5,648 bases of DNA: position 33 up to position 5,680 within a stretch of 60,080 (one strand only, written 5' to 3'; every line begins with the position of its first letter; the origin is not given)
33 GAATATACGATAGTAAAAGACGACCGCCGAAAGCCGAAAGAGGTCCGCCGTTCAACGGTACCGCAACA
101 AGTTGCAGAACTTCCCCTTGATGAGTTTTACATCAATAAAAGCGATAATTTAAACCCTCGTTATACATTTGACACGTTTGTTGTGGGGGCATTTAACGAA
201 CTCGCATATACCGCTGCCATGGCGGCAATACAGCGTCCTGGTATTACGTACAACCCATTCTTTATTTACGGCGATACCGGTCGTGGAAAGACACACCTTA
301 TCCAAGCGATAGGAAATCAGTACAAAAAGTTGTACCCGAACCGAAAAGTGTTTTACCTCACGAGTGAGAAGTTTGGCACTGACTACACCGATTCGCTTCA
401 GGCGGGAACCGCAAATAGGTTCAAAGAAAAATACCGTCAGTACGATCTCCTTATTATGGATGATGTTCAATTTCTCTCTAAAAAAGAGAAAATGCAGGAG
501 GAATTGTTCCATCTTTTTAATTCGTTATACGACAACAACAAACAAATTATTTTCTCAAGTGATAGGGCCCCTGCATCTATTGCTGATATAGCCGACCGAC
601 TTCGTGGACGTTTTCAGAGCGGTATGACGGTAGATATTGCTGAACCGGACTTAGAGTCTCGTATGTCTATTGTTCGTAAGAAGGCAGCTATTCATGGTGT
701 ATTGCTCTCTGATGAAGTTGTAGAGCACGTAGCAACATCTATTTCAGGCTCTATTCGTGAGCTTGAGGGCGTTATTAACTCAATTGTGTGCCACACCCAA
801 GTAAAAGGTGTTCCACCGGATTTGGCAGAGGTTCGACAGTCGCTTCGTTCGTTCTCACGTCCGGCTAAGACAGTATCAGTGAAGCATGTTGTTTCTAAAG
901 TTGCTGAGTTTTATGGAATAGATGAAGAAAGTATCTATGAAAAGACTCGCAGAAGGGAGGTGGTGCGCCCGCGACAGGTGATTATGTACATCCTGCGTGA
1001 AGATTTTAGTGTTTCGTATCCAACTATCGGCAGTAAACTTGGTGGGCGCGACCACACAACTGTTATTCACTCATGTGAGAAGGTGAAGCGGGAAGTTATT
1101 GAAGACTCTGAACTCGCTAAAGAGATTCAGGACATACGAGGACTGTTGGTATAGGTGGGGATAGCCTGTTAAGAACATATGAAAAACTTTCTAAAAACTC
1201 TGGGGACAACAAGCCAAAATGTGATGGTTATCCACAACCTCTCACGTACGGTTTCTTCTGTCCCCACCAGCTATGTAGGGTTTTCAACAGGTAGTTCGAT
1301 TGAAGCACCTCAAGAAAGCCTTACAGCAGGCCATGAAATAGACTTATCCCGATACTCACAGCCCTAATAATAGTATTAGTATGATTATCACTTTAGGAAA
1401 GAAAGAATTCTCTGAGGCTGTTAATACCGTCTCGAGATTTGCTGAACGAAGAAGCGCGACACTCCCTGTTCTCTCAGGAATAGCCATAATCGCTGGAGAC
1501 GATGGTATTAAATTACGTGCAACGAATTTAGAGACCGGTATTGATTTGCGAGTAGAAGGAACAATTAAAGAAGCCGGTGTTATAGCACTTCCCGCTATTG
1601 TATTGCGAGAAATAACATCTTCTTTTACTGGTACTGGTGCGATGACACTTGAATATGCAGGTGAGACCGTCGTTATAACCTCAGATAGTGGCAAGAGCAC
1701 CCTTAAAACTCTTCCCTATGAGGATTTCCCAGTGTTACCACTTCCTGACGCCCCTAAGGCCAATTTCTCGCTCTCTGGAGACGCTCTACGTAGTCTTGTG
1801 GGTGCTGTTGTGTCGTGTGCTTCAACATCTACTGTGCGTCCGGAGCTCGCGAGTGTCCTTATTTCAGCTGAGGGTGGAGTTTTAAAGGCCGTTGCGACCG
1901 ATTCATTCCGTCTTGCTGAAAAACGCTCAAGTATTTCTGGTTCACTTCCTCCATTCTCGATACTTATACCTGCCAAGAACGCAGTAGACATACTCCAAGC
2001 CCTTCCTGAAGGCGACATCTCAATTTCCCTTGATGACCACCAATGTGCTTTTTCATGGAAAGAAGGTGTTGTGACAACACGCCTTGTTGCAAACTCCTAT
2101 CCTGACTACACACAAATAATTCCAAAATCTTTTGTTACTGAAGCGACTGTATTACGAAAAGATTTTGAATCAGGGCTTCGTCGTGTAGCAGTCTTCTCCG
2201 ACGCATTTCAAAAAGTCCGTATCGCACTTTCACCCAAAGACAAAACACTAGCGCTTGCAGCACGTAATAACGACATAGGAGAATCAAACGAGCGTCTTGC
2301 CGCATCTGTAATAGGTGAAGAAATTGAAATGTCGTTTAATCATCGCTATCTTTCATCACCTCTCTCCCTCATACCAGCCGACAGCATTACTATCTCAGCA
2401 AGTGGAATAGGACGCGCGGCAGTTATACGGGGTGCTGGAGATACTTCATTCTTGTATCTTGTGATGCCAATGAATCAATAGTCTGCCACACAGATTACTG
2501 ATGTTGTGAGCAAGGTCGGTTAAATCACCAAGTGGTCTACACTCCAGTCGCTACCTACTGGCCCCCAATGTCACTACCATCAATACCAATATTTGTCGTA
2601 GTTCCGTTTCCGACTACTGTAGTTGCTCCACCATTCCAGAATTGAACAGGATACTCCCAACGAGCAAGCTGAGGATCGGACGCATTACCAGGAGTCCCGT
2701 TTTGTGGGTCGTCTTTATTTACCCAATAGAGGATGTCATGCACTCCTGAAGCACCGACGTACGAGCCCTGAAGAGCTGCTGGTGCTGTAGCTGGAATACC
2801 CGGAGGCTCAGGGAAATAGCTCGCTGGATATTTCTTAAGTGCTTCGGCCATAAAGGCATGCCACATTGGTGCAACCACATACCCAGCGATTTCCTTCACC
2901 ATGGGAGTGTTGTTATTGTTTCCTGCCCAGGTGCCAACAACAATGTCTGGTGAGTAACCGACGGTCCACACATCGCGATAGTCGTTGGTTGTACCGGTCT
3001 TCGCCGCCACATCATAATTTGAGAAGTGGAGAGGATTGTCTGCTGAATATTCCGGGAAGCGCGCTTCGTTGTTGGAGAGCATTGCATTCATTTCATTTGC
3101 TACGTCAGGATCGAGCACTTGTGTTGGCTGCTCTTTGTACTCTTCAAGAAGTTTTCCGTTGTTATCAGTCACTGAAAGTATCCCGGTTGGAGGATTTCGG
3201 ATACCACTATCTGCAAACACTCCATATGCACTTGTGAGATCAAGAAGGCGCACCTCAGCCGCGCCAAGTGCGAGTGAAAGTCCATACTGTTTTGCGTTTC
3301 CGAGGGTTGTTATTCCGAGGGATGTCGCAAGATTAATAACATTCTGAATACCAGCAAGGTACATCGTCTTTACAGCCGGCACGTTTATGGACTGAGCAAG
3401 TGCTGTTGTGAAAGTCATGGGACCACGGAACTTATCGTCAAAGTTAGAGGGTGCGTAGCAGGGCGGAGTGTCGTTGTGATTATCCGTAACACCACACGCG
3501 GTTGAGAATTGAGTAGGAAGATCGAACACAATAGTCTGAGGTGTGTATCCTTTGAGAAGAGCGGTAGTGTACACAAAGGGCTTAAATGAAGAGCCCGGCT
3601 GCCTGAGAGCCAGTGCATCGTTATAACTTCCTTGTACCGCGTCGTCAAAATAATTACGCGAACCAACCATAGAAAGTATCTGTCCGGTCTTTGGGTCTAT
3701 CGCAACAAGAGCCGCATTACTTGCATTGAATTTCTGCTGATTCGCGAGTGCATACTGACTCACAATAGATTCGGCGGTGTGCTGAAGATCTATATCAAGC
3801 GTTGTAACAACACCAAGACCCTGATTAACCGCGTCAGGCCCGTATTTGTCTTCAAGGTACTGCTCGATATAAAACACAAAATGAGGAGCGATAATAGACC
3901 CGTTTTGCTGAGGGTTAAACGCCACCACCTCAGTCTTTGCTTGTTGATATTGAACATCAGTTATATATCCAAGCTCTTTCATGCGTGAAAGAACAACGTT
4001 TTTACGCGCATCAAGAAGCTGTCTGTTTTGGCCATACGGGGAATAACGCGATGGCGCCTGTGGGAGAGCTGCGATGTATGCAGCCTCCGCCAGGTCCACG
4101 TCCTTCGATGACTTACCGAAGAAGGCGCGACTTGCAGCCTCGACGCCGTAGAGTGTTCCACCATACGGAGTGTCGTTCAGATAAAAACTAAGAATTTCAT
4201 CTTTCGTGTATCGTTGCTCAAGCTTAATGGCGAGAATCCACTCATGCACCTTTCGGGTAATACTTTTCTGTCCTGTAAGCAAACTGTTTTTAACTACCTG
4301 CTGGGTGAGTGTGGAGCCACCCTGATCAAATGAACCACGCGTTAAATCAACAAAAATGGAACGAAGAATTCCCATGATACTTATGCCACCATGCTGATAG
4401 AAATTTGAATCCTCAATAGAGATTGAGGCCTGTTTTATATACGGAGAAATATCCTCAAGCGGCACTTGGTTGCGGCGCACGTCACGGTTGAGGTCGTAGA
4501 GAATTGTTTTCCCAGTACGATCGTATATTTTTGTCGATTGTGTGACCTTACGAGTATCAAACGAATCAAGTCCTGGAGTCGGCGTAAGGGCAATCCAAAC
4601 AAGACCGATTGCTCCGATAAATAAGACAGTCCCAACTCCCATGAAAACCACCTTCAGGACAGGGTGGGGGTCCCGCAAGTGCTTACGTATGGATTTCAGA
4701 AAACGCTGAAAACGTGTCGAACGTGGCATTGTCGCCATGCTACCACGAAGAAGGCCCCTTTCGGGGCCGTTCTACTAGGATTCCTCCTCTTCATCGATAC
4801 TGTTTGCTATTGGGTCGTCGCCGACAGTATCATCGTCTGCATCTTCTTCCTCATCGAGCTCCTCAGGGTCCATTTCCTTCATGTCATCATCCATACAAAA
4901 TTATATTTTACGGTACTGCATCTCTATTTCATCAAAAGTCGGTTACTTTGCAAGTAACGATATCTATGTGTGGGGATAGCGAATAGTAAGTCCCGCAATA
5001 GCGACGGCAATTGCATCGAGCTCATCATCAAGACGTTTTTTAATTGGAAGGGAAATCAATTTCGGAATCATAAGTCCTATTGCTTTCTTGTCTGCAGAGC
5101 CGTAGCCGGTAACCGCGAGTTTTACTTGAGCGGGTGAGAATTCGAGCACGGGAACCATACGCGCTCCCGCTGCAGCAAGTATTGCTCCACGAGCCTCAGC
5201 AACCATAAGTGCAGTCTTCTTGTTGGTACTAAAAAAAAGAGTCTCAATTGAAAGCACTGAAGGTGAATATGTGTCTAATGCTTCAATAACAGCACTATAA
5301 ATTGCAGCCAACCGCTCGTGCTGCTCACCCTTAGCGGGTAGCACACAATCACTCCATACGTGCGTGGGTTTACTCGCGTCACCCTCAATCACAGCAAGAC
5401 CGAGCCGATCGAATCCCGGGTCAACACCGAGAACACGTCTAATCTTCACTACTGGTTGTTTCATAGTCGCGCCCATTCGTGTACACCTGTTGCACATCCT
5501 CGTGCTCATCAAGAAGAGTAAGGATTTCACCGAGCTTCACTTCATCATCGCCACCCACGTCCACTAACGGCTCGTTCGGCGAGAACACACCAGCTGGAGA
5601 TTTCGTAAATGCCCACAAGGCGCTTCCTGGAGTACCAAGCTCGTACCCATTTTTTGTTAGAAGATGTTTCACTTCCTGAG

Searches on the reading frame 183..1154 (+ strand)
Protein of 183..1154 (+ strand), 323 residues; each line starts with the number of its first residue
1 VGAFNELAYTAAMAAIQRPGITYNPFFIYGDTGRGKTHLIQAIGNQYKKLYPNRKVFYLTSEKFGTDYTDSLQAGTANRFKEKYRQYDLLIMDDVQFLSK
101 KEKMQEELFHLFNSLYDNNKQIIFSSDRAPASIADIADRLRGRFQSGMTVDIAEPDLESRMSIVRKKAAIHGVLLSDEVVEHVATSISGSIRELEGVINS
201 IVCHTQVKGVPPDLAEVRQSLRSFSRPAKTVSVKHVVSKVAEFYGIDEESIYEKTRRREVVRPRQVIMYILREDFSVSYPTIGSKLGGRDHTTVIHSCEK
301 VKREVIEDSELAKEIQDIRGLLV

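Call 64: search_protein_families(library=pfam, proteins=[window:183-1154:+], max_evalue=0.0001)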
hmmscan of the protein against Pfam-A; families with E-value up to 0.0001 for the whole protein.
window:183-1154:+ (323 aa): 7 families
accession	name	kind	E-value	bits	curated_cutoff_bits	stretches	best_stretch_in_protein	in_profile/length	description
PF00308.24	Bac_DnaA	-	1.3e-56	191.7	23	1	2-151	13-162/162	Bacterial DnaA ATPAse domain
PF08299.17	Bac_DnaA_C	-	1.8e-25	89.2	31.5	1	234-301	2-69/69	Bacterial dnaA protein helix-turn-helix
PF01695.23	IstB_IS21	-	2.2e-08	34.3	24.1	1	28-125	97-192/238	IstB-like ATP binding protein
PF13401.12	AAA_22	-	1.6e-06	28.9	27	0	26-119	8-113/130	AAA domain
PF13173.12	AAA_14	-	2.1e-06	28.2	27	1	25-145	4-116/129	AAA domain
PF00004.35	AAA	-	6.8e-06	27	21.2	1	28-148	3-127/131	ATPase family associated with various cellular activities (AAA)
PF01637.24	ATPase_2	-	8.5e-05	22.9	33.2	0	22-123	19-113/225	ATPase domain predominantly from Archaea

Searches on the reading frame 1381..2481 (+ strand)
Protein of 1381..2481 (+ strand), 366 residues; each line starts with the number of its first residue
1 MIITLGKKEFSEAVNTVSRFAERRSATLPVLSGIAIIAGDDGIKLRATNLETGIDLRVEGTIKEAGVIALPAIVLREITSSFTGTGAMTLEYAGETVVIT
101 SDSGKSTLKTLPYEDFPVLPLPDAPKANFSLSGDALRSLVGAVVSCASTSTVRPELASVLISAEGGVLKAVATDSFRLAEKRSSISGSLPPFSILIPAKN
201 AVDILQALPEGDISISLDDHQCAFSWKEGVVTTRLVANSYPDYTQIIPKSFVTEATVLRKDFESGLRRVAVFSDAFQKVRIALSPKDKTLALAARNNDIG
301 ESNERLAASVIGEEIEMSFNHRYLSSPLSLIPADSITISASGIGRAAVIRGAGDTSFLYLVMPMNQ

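Call 64: search_protein_families(library=pfam, proteins=[window:1381-2481:+], max_evalue=0.0001)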
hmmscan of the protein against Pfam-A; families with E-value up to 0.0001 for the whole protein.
window:1381-2481:+ (366 aa): 3 families
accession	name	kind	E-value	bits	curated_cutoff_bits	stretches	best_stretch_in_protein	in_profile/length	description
PF00712.24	DNA_pol3_beta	-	5.9e-26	91.4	24.4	2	1-120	1-120/120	DNA polymerase III beta subunit, N-terminal domain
PF02768.20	DNA_pol3_beta_3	-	5.8e-21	75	27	1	245-364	2-120/121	DNA polymerase III beta subunit, C-terminal domain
PF02767.21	DNA_pol3_beta_2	-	1e-17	64.9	27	1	131-242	2-116/116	DNA polymerase III beta subunit, central domain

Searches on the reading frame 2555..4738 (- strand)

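Call 64: search_protein_families(library=pfam, proteins=[window:2555-4738:-], max_evalue=0.0001)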
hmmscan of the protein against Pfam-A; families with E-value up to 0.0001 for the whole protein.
window:2555-4738:- (727 aa): 2 families
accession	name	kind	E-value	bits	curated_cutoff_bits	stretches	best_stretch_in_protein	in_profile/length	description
PF00912.28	Transgly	-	4.1e-60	202.7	27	1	80-254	5-178/178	Transglycosylase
PF00905.27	Transpeptidase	-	6.4e-19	68.7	22.1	1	343-598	2-267/299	Penicillin binding protein transpeptidase domain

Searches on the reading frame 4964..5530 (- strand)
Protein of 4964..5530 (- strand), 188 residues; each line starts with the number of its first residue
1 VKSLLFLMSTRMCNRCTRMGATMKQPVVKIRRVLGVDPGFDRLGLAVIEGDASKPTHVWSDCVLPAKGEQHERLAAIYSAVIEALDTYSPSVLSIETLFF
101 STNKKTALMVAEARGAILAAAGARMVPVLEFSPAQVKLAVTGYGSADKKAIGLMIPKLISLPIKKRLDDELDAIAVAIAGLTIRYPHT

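Call 64: search_protein_families(library=pfam, proteins=[window:4964-5530:-], max_evalue=0.0001)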
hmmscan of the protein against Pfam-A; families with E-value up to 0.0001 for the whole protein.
window:4964-5530:- (188 aa): 1 family
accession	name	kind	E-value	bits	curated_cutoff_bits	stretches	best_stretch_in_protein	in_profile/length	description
PF02075.23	RuvC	-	2e-36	125.6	22.2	1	33-179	1-147/148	Crossover junction endodeoxyribonuclease RuvC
